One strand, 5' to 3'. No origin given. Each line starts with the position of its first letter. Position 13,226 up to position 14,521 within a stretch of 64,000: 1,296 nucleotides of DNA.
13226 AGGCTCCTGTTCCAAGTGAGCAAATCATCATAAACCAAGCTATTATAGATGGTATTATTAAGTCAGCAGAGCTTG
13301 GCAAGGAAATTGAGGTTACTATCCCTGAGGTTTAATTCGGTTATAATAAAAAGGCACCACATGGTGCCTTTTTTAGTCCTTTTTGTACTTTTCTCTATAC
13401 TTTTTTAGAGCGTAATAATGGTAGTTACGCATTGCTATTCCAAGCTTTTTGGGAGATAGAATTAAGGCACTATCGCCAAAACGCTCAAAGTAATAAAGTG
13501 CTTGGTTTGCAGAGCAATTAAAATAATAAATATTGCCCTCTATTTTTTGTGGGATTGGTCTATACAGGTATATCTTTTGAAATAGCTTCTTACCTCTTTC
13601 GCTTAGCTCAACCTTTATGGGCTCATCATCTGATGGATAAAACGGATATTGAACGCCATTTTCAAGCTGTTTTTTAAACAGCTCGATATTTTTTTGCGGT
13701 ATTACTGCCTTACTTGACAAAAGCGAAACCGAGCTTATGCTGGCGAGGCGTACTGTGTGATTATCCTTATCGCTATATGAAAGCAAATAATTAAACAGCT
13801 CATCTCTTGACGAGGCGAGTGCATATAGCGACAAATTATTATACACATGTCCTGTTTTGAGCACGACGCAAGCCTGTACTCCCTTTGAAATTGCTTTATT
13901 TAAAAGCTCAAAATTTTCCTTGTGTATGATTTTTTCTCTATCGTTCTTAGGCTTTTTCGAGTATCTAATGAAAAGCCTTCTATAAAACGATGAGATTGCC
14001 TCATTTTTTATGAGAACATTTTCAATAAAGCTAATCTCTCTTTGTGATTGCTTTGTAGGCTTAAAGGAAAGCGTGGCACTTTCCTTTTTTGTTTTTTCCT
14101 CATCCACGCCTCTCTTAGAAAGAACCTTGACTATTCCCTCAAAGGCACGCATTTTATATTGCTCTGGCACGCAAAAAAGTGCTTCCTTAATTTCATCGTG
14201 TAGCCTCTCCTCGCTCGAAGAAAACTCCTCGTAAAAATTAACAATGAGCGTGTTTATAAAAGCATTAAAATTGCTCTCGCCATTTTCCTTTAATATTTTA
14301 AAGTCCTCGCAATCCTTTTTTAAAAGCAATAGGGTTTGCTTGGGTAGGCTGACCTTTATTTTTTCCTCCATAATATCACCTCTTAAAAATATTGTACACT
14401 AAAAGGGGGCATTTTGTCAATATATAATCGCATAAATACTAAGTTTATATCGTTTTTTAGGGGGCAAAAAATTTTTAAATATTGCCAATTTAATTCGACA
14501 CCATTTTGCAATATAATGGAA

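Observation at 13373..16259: AT-rich islet: RHH-WYL-type regulator divergent from a 3-gene operon of repeat-module proteins with no recognisable family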

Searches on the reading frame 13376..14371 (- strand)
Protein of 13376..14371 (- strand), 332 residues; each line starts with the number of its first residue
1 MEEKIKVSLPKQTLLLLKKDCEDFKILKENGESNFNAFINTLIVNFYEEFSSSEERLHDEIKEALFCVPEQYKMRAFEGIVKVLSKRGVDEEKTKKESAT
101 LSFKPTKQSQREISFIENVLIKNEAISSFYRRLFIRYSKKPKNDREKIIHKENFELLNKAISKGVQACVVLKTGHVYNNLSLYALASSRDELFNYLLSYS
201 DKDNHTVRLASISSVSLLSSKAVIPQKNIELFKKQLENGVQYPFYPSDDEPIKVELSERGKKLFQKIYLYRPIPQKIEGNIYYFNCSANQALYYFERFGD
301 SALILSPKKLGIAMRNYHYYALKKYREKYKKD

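Call 3: search_protein_families(library=pfam, proteins=[window:13376-14371:-], max_evalue=1)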
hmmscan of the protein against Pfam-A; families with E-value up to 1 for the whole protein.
window:13376-14371:- (332 aa): 1 family
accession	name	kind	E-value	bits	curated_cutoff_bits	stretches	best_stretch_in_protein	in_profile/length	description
PF07560.16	DUF1539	-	0.076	13.5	23.8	1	36-100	5-64/126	Domain of Unknown Function (DUF1539)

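Call 4: search_protein_families(library=padloc, proteins=[window:13376-14371:-], max_evalue=1)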
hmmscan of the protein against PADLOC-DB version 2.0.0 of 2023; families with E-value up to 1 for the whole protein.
window:13376-14371:- (332 aa): 2 families
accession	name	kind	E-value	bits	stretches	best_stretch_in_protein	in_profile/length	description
PDLC01652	WYL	-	3.2e-07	28.8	1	149-315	15-155/162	"CAS-I,CAS-II,CAS-III,CAS-IV,CAS-V,CAS-VI; associated_signaling"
PDLC01486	Csm2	-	0.008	14.8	1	11-70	4-60/123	CAS-III-D; effector_SS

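Call 5: search_protein_families(library=ncbifam, proteins=[window:13376-14371:-], max_evalue=1)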
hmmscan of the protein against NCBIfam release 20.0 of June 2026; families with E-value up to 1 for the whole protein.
window:13376-14371:- (332 aa): 0 families

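Call 6: search_protein_families(library=phrogs, proteins=[window:13376-14371:-], max_evalue=1)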
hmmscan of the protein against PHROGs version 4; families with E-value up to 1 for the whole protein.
window:13376-14371:- (332 aa): 0 families

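Call 19: search_solved_structures(query=window:13376-14371:-, max_evalue=10, show_alignments=2)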
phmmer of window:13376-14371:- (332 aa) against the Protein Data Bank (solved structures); distinct sequences matched with E-value up to 10: 6.
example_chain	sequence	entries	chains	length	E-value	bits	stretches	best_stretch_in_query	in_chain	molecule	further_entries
6oaw_A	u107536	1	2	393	5.9e-05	25.8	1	84-321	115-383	WYL1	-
5ldd_C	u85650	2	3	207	0.26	13.8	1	151-255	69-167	Rab small monomeric GTPase-like protein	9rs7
1z22_A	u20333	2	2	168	0.46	13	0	99-141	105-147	Ras-related protein Rab-23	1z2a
9e79_A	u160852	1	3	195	0.78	12.3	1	236-282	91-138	Dolichyl-phosphate-mannose--protein mannosyltransferase 4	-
9e7a_A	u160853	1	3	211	0.81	12.2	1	236-282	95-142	Dolichyl-phosphate-mannose--protein mannosyltransferase 4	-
9fd0_A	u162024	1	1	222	0.85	12.1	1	236-282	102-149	Dolichyl-phosphate-mannose--protein mannosyltransferase 4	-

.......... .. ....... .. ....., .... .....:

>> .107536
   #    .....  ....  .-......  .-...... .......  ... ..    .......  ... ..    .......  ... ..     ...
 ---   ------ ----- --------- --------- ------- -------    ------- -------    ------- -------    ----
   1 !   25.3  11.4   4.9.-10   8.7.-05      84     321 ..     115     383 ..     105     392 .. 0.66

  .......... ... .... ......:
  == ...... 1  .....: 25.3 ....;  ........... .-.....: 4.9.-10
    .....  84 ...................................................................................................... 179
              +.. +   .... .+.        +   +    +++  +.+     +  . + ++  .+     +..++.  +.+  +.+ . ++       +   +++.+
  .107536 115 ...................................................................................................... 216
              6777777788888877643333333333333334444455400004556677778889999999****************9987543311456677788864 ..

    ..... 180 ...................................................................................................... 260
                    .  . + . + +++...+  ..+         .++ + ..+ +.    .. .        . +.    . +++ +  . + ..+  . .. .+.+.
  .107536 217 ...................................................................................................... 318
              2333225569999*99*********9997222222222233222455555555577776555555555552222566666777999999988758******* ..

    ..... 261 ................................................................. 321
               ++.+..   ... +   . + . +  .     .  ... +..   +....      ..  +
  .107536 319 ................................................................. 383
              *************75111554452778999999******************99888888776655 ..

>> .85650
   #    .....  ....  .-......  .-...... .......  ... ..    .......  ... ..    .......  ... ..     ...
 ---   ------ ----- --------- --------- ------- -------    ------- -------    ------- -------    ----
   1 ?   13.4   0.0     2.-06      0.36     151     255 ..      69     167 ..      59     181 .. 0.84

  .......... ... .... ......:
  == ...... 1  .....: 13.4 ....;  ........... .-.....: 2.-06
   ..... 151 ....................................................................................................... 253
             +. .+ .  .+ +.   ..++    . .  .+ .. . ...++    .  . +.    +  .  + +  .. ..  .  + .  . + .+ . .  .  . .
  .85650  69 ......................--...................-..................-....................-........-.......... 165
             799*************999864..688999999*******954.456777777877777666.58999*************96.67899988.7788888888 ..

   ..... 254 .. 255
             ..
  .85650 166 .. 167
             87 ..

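Call 31: find_related_loci(query=A2, collection=genome_contigs, flank=8000)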
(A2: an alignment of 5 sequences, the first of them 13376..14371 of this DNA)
Query A2 (332 aa) in genome_contigs; peptide patterns used: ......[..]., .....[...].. (x = any residue, [..] = any of these).
140 stretches matched a pattern; 29 encode a relative of the query (tblastn E <= 1e-3); 29 distinct loci.
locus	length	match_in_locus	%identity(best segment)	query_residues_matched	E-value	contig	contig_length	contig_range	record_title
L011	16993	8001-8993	69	1-332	1e-157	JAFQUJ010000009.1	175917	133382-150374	MAG: Clostridia bacterium isolate RGIG2159 Goat_Colon.Co__c1423915, whole genome shotgun sequence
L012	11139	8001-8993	69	1-332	1e-154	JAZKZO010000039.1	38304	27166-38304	MAG: Eubacteriales bacterium isolate T1900045088_TC20190082.MAGScoT_cleanbin_000003 SGB_4692_k141_472274, whole genome s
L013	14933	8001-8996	65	1-332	1e-143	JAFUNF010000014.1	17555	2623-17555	MAG: Clostridia bacterium isolate RGIG4648 Roe_deer_Rectum-4__c2049, whole genome shotgun sequence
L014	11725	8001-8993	62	1-332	7e-139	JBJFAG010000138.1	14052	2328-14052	MAG: Candidatus Coproplasma sp. isolate PUUB37_bin.037 NODE_2874_length_14052_cov_5.926913, whole genome shotgun sequenc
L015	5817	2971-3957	63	1-329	7e-138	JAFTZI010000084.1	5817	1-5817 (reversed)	MAG: Clostridia bacterium isolate RGIG4287 Roe_deer_Colon.Co__c914541, whole genome shotgun sequence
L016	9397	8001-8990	61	1-331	1e-136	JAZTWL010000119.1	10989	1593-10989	MAG: Candidatus Scatosoma sp. isolate T1900045333_YK20190022.MAGScoT_cleanbin_000046 SGB_6556_k141_2371348, whole genome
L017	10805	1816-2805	60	1-332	4e-136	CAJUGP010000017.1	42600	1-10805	MAG TPA_asm: uncultured Christensenella sp. isolate MGBC130616 genome assembly, contig: MGBC130616.17, whole genome shot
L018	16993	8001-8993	61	1-332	8e-135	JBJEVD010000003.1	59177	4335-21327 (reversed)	MAG: Candidatus Coproplasma sp. isolate LOHA07_bin.016 NODE_117_length_59177_cov_11.748588, whole genome shotgun sequenc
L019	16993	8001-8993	59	1-332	2e-133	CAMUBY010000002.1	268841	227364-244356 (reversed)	MAG TPA_asm: uncultured Clostridia bacterium isolate SRR14038236_bin.22_metawrap_v1.3_MAG genome assembly, contig: NODE.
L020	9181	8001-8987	60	1-330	6e-133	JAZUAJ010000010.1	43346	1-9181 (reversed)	MAG: Christensenellaceae bacterium isolate T1900045320_YK20190009.MAGScoT_cleanbin_000010 SGB_6349_k141_2287618, whole g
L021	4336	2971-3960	58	1-332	1e-129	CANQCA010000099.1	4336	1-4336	MAG: uncultured Clostridia bacterium isolate Lapin-002__bin90 genome assembly, contig: Lapin-002__NODE_27370_length_4336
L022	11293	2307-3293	59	1-330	3e-126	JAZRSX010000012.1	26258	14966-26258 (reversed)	MAG: Christensenellaceae bacterium isolate T1900045345_YK20190035.MAGScoT_cleanbin_000010 SGB_6701_k141_2375413, whole g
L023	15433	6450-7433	57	1-330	3e-125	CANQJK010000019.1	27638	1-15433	MAG: uncultured Clostridia bacterium isolate Lapin-032__bin128 genome assembly, contig: Lapin-032__NODE_2748_length_2763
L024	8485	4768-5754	56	1-331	3e-124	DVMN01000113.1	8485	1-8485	MAG TPA_asm: Candidatus Limadaptatus stercorigallinarum isolate 1063 CHK57__C532644_L8485_ERR2241743, whole genome shotg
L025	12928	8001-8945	58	1-316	2e-121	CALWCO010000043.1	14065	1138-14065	MAG: uncultured Clostridia bacterium isolate BRZ_CS__bin61 genome assembly, contig: BRZ_CS__NODE_5458_length_14065_cov_7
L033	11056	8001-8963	57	1-322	3e-122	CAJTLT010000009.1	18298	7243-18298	MAG TPA_asm: uncultured Christensenella sp. isolate MGBC104908 genome assembly, contig: MGBC104908.9, whole genome shotg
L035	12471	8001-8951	40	1-319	1e-67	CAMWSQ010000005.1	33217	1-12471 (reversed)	MAG TPA_asm: uncultured Mollicutes bacterium isolate SRR14411300_bin.1_metawrap_v1.3_MAG genome assembly, contig: NODE.2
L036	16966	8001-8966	39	1-326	2e-62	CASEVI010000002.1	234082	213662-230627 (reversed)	uncultured bacterium isolate A67_L2_327327_idba_bin.107 genome assembly, contig: A67_L2_327327_idba_bin.107.fa_scaffold_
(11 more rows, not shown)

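Call 38: search_protein_families(library=pfam, proteins=[L018:6416-7831:-, L020:5930-7399:-, L036:5721-7838:-, L033:5151-6374:-, L025:5333-6307:-, L016:5805-6413:-], max_evalue=0.01)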
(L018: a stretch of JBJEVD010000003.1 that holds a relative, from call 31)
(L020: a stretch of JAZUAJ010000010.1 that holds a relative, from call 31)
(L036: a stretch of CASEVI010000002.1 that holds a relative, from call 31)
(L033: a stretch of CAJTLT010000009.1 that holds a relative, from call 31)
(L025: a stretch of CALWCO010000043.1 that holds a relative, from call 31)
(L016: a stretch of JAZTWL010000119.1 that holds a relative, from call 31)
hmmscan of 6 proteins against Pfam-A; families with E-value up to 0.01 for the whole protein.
L018:6416-7831:- (471 aa): 10 families
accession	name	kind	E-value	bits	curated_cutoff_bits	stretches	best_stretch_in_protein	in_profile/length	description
PF00004.35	AAA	-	2.3e-26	93.2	21.2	1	42-171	1-130/131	ATPase family associated with various cellular activities (AAA)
PF01434.24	Peptidase_M41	-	3.6e-07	30.7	29.9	1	334-455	50-184/191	Peptidase family M41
PF13401.12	AAA_22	-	6.9e-05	23.6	27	1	42-108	8-65/130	AAA domain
PF04851.21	ResIII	-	0.00081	19.8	22.5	1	18-150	12-109/164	Type III restriction enzyme, res subunit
PF07728.20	AAA_5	-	0.0009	19.7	22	1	42-152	2-125/139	AAA domain (dynein-related subfamily)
PF07724.20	AAA_2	-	0.0018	18.8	27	0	88-135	60-101/166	AAA domain (Cdc48 subfamily)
PF13191.12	AAA_16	-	0.0022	19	32.6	0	80-132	115-158/167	AAA ATPase domain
PF12775.13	AAA_7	-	0.0042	17.1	25.8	0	35-107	29-110/181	P-loop containing dynein motor region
PF01637.24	ATPase_2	-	0.0053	17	33.2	0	80-187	93-196/225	ATPase domain predominantly from Archaea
PF01057.23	Parvo_NS1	-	0.0076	15.7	20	0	42-83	116-156/271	Parvovirus non-structural protein NS1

L020:5930-7399:- (489 aa): 2 families
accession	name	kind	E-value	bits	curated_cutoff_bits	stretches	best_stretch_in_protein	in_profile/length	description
PF25043.1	DUF7788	-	7.4e-44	150.1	27.1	1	290-464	1-182/221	Domain of unknown function (DUF7788)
PF11443.14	DUF2828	-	1.5e-38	133.2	29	2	137-282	218-395/405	Domain of unknown function (DUF2828)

L036:5721-7838:- (705 aa): 0 families

L033:5151-6374:- (407 aa): 12 families
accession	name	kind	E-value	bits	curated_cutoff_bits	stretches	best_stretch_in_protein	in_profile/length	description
PF00004.35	AAA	-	1.1e-18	68.4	21.2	1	43-149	1-124/131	ATPase family associated with various cellular activities (AAA)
PF01434.24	Peptidase_M41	-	7.1e-10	39.5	29.9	1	233-397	2-190/191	Peptidase family M41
PF20720.3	nSTAND3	-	6e-08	33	27.2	1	43-136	20-113/155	Novel STAND NTPase 3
PF05673.19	DUF815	-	7.4e-07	29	23.8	1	4-149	25-164/249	Protein of unknown function (DUF815)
PF14532.12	Sigma54_activ_2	-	9.1e-05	23.1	25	1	38-119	19-96/138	Sigma-54 interaction domain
PF13401.12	AAA_22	-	9.2e-05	23.2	27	0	43-62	8-27/130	AAA domain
PF00910.28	RNA_helicase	-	0.00026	21.9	21.5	1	44-136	2-87/105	RNA helicase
PF07724.20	AAA_2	-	0.00098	19.6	27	0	43-90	6-53/166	AAA domain (Cdc48 subfamily)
PF13191.12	AAA_16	-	0.0012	19.8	32.6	0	43-67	27-51/167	AAA ATPase domain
PF12775.13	AAA_7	-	0.0048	16.9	25.8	1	40-80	33-73/181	P-loop containing dynein motor region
PF13207.12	AAA_17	-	0.0073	17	27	0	47-158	2-102/136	AAA domain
PF13398.12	Peptidase_M50B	-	0.0075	16.4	26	0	241-271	24-54/201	Peptidase M50B-like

L025:5333-6307:- (324 aa): 0 families

L016:5805-6413:- (202 aa): 0 families

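Call 39: search_protein_families(library=padloc, proteins=[L018:6416-7831:-, L020:5930-7399:-, L036:5721-7838:-, L033:5151-6374:-, L025:5333-6307:-, L016:5805-6413:-], max_evalue=0.01)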
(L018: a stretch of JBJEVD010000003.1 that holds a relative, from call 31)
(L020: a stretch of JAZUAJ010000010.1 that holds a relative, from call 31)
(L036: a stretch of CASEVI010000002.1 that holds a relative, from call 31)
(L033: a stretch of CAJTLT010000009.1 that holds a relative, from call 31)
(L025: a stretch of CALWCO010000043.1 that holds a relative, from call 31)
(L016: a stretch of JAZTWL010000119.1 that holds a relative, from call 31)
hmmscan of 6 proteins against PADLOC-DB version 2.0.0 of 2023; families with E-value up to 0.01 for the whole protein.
L018:6416-7831:- (471 aa): 7 families
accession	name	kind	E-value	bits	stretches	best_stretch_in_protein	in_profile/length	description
PDLC02196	IetA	-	5.4e-21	73.4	1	14-263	97-343/374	-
PDLC02195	IetA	-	1.2e-12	45.8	1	15-220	113-317/395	-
PDLC04232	IetA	-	2.1e-11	41.8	1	34-219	111-292/330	-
PDLC04231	IetA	-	2.2e-07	29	1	11-155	90-231/262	-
PDLC03838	DolB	-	7.7e-06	23.4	1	33-118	160-250/375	-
PDLC00914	TRIP13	-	0.00021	18.9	1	35-236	67-287/302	TRIP13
PDLC00915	TRIP13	-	0.00025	18.5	1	42-189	66-227/302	TRIP13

L020:5930-7399:- (489 aa): 0 families

L036:5721-7838:- (705 aa): 0 families

L033:5151-6374:- (407 aa): 6 families
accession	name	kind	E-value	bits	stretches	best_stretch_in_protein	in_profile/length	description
PDLC02196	IetA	-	7.3e-13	46.7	1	9-233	91-325/374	-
PDLC02195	IetA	-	1.4e-09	35.8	1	14-246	111-353/395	-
PDLC04232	IetA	-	1e-06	26.4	1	34-227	110-313/330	-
PDLC04789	PDC-S01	-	0.0001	19.5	1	43-144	20-118/375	-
PDLC02793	SspF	-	0.002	14.6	1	40-135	52-140/600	SspF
PDLC04140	mad8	-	0.0035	14.9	1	43-102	30-67/314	mads_8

L025:5333-6307:- (324 aa): 0 families

L016:5805-6413:- (202 aa): 0 families

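Call 57: search_dna_similar(query=window:13376-14371:-, collection=phages, mode=protein, max_evalue=0.01, max_rows=20)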
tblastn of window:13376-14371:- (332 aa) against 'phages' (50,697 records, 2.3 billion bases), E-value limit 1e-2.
No match.

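Call 61: search_solved_structures(query=A5, max_evalue=1, show_alignments=1)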
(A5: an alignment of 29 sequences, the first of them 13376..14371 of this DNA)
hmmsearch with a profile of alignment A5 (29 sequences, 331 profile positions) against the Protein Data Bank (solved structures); distinct sequences matched with E-value up to 1: 1.
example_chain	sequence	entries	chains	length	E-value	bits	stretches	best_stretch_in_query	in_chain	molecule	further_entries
6oaw_A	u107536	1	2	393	2.8e-13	53.1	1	111-327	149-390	WYL1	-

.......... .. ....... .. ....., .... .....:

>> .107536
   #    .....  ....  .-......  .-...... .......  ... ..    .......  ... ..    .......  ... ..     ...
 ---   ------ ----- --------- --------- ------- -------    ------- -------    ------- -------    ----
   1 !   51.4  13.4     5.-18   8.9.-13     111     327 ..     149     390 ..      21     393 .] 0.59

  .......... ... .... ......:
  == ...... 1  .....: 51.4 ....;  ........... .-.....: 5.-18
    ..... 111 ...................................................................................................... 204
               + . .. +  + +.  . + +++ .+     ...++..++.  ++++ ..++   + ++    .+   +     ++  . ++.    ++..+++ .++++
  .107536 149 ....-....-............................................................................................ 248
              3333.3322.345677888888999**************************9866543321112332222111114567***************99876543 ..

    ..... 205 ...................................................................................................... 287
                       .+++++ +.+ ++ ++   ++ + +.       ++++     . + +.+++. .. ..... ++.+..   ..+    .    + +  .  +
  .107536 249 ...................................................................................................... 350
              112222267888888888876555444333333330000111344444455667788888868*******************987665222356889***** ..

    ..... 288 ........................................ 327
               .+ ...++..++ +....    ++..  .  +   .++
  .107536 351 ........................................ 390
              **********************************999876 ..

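Call 62: search_protein_families(library=pfam, alignment_id=A5, max_evalue=0.1)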
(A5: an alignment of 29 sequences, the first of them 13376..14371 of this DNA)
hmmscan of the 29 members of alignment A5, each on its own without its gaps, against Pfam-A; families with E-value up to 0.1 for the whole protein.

A. member 1, window:13376-14371:- (332 aa): 1 family
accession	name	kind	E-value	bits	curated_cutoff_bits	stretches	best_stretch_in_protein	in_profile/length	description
PF07560.16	DUF1539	-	0.076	13.5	23.8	0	36-100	5-64/126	Domain of Unknown Function (DUF1539)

B. families by the number of members that match (of 29 scanned): 10 families
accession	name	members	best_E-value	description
PF10053.14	DUF2290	8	0.00053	Uncharacterized conserved protein (DUF2290)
PF07560.16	DUF1539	5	0.0021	Domain of Unknown Function (DUF1539)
PF25276.1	DUF7870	3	0.032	Domain of unknown function (DUF7870)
PF06798.17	PrkA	2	0.00063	PrkA serine protein kinase C-terminal domain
PF25583.1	WCX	2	0.011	WCX domain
PF13280.12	WYL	1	2.7e-05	WYL domain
PF15997.11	DUF4772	1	0.0014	Domain of unknown function (DUF4772)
PF16163.10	DUF4869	1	0.011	Domain of unknown function (DUF4869)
PF05712.18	MRG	1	0.064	MRG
PF00574.28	CLP_protease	1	0.099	Clp protease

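Call 72: find_related_loci(query=A5, collection=viral_contigs, flank=8000)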
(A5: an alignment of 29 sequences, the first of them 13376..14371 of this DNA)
Query A5 (332 aa) in viral_contigs; peptide patterns used: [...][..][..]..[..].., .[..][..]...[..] (x = any residue, [..] = any of these).
361 stretches matched a pattern, but none encodes a relative of the query by tblastn (E <= 1e-3).

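Call 90: search_dna_similar(query=window:13376-14371:-, collection=plasmids, mode=protein, max_evalue=0.001, max_rows=15)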
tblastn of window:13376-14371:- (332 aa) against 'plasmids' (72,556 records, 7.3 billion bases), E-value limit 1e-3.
Records with a match: 2; places in all: 2; records where one place covers at least 80% of the query: 2.
Best place of each record, by identity: <60% 2.
By first word of the organism name: Fusobacterium 2.
By predicted mobility (MOB-suite, as given by PLSDB): non-mobilizable 2.
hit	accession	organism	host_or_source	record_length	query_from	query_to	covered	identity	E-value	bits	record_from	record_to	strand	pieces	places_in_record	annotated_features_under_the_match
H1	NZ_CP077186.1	Fusobacterium animalis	Homo sapiens,resected colorectal tumor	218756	1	310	93%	26.9%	5e-12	74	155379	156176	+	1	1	WYL domain-containing protein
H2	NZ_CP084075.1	Fusobacterium vincentii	-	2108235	1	310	93%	26.6%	2e-11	72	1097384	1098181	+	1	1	none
